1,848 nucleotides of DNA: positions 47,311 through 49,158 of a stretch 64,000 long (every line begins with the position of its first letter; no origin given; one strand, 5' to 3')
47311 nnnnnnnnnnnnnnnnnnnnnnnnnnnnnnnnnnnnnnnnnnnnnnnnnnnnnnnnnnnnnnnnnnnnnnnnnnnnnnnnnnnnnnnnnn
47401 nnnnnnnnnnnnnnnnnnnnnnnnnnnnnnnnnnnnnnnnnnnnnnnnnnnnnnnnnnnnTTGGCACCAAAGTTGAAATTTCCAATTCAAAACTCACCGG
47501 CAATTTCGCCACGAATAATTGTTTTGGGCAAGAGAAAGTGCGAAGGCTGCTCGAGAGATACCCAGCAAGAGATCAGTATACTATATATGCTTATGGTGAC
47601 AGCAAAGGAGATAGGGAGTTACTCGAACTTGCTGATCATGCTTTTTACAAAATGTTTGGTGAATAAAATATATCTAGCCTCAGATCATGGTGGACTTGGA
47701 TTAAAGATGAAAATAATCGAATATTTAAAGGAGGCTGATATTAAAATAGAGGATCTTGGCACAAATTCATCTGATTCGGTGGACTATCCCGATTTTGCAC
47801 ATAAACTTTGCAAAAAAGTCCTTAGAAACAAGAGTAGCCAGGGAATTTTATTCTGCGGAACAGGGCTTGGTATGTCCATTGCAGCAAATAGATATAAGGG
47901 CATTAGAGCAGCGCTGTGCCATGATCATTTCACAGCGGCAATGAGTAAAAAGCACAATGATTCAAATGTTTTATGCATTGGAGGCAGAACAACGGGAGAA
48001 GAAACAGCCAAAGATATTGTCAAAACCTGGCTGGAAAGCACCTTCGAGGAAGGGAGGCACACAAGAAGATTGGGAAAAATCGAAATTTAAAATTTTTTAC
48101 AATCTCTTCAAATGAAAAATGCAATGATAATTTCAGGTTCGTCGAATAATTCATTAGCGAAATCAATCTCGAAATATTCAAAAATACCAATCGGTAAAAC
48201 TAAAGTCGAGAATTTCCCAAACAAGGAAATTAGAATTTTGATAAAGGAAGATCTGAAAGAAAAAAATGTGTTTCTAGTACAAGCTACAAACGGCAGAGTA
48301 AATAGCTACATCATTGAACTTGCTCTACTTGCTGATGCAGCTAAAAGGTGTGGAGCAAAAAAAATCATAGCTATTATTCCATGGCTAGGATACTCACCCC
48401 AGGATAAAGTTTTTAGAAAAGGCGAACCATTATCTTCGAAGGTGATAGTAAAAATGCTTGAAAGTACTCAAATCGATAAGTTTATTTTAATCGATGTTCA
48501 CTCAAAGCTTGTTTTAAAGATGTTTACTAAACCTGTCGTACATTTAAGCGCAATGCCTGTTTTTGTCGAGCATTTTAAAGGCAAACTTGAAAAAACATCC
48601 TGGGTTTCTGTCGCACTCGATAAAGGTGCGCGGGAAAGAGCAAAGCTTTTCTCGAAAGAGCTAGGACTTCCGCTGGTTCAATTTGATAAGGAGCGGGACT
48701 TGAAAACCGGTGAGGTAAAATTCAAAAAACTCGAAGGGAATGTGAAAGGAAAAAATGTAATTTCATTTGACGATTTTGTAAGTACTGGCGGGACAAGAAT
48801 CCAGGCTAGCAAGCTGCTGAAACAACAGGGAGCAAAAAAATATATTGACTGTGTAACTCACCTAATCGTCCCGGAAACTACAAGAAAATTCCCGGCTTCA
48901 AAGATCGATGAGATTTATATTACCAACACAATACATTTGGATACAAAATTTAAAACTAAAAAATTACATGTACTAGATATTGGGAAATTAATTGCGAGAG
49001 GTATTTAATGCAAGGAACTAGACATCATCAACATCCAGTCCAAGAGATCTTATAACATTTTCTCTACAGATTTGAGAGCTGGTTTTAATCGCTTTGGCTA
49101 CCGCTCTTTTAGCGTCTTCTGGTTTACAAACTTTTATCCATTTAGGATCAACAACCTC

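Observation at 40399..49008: Candidate lipid-linked pentose (DPA/DPR-like) donor pathway: three consecutive large polytopic membrane proteins, an extended SDR, a UbiA-family phosphoribosyltransferase-like gene, a HAD phosphatase, rpiB and prs in one co-directional block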

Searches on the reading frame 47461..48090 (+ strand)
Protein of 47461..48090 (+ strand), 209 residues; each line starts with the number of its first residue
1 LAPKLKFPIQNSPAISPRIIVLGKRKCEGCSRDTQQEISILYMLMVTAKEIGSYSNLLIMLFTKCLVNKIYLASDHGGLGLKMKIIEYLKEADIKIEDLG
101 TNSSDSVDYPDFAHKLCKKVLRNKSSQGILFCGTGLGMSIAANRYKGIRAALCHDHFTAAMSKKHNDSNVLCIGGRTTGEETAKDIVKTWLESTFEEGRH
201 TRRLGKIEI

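Call 3: search_protein_families(library=pfam, proteins=[window:47461-48090:+], max_evalue=0.01)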
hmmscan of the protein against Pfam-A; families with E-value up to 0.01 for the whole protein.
window:47461-48090:+ (209 aa): 1 family
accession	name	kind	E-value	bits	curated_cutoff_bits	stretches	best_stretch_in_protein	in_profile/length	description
PF02502.23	LacAB_rpiB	-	4.7e-58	195.5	24.7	1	70-207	1-138/138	Ribose/Galactose Isomerase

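Call 4: search_protein_families(library=ncbifam, proteins=[window:47461-48090:+], max_evalue=0.01)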
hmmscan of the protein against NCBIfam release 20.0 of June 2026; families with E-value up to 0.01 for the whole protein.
window:47461-48090:+ (209 aa): 12 families
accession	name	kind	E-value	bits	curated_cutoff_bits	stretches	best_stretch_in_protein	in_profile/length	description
NF004051.0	PRK05571.1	subfamily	1.7e-58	196.6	135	1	68-208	2-143/149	ribose-5-phosphate isomerase B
TIGR00689.1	rpiB_lacA_lacB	subfamily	6e-57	191.6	88.3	1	70-208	1-140/145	RpiB/LacA/LacB family sugar-phosphate isomerase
TIGR01120.1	rpiB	equivalog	1.2e-54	184.1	138.65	1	69-208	1-140/143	ribose 5-phosphate isomerase B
TIGR02133.1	RPI_actino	equivalog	5.3e-39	133.5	168.2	1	69-206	2-141/148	ribose-5-phosphate isomerase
NF051858.1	EryPhIsonDerIRhiz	equivalog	2.6e-31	108.7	240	1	69-197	2-132/150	D-erythrulose-4-phosphate isomerase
NF006381.0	PRK08622.1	equivalog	2.5e-30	105.5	234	1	69-204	2-137/171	galactose-6-phosphate isomerase subunit LacB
NF006380.0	PRK08621.1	equivalog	4.7e-25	88.6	164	1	69-204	2-135/142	galactose-6-phosphate isomerase subunit LacA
TIGR01119.1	lacB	equivalog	8.4e-22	77.7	312.55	1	69-203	2-136/171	galactose-6-phosphate isomerase subunit LacB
NF009258.0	PRK12615.1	equivalog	8.5e-21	74.6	325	1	69-204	2-137/171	galactose-6-phosphate isomerase subunit LacB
NF009257.0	PRK12613.1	equivalog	7.2e-17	61.8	243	1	70-204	3-134/141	galactose-6-phosphate isomerase subunit LacA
TIGR01118.1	lacA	equivalog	7.7e-17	61.7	181.1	1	70-204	3-135/141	galactose-6-phosphate isomerase subunit LacA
NF006753.0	PRK09273.1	equivalog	0.00032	20.1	137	1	132-174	71-113/211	hypothetical protein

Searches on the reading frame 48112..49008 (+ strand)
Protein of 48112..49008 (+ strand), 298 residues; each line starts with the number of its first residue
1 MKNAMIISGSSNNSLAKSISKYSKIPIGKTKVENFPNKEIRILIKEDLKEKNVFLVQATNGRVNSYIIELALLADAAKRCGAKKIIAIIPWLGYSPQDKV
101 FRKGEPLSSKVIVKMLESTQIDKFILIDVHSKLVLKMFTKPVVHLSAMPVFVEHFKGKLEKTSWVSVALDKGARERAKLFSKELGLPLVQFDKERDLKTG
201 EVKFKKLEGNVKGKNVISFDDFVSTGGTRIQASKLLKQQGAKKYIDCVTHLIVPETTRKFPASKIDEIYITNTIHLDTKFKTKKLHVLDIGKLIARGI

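Call 3: search_protein_families(library=pfam, proteins=[window:48112-49008:+], max_evalue=0.01)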
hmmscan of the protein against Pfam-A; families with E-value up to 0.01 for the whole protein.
window:48112-49008:+ (298 aa): 4 families
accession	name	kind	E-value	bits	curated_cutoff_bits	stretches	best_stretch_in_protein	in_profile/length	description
PF13793.12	Pribosyltran_N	-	9.4e-34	116.2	25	1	5-118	2-115/117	N-terminal domain of ribose phosphate pyrophosphokinase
PF14572.12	Pribosyl_synth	-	1.2e-12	48.6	27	1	207-298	77-170/184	Phosphoribosyl synthetase-associated domain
PF00156.33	Pribosyltran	-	1.4e-09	37.9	26.3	1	167-255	34-128/158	Phosphoribosyl transferase domain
PF14681.12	UPRTase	-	0.00075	19.5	27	1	195-261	100-169/206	Uracil phosphoribosyltransferase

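Call 4: search_protein_families(library=ncbifam, proteins=[window:48112-49008:+], max_evalue=0.01)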
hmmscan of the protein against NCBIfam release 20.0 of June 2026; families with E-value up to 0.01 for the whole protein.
window:48112-49008:+ (298 aa): 23 families
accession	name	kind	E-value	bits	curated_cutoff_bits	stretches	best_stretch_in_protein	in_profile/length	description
TIGR01251.1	ribP_PPkin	subfamily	8e-78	261.5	113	1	5-298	2-295/309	ribose-phosphate diphosphokinase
NF002320.0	PRK01259.1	subfamily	7.2e-67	226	297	1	2-298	5-301/316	ribose-phosphate diphosphokinase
NF002095.0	PRK00934.1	equivalog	3e-61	207.1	296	1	5-276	2-269/287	ribose-phosphate diphosphokinase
NF002844.0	PRK03092.1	equivalog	7e-58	196.4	438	1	2-298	10-309/326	ribose-phosphate diphosphokinase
NF002618.0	PRK02269.1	equivalog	2.5e-54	185.1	460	1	6-297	8-302/321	ribose-phosphate diphosphokinase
NF001815.0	PRK00553.1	equivalog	6.8e-51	173.3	484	1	2-293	8-303/332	ribose-phosphate pyrophosphokinase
NF002758.0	PRK02812.1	equivalog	2.4e-50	171.6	518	1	5-296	23-314/330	ribose-phosphate pyrophosphokinase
NF003428.0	PRK04923.1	equivalog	5.4e-48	163.8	536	1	2-297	5-303/319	ribose-phosphate diphosphokinase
NF002686.0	PRK02458.1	equivalog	7e-48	163.7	506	1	4-297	10-302/323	ribose-phosphate diphosphokinase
NF005537.0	PRK07199.1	subfamily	3.4e-36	124.9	322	1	6-276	5-275/301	ribose-phosphate diphosphokinase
NF005299.0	PRK06827.1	subfamily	1.5e-28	99.6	327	1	48-296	76-353/383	phosphoribosylpyrophosphate synthetase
NF002634.0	PRK02304.1-3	equivalog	5.3e-05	23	170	1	186-243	90-148/182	adenine phosphoribosyltransferase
NF009211.0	PRK12560.1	equivalog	9.1e-05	22.3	188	1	207-255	108-157/187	adenine phosphoribosyltransferase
TIGR00201.1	comF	subfamily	0.00015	21.8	233.55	1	194-243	132-182/190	ComF family protein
TIGR01091.1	upp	equivalog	0.00028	20.6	208.35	1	199-269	108-178/207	uracil phosphoribosyltransferase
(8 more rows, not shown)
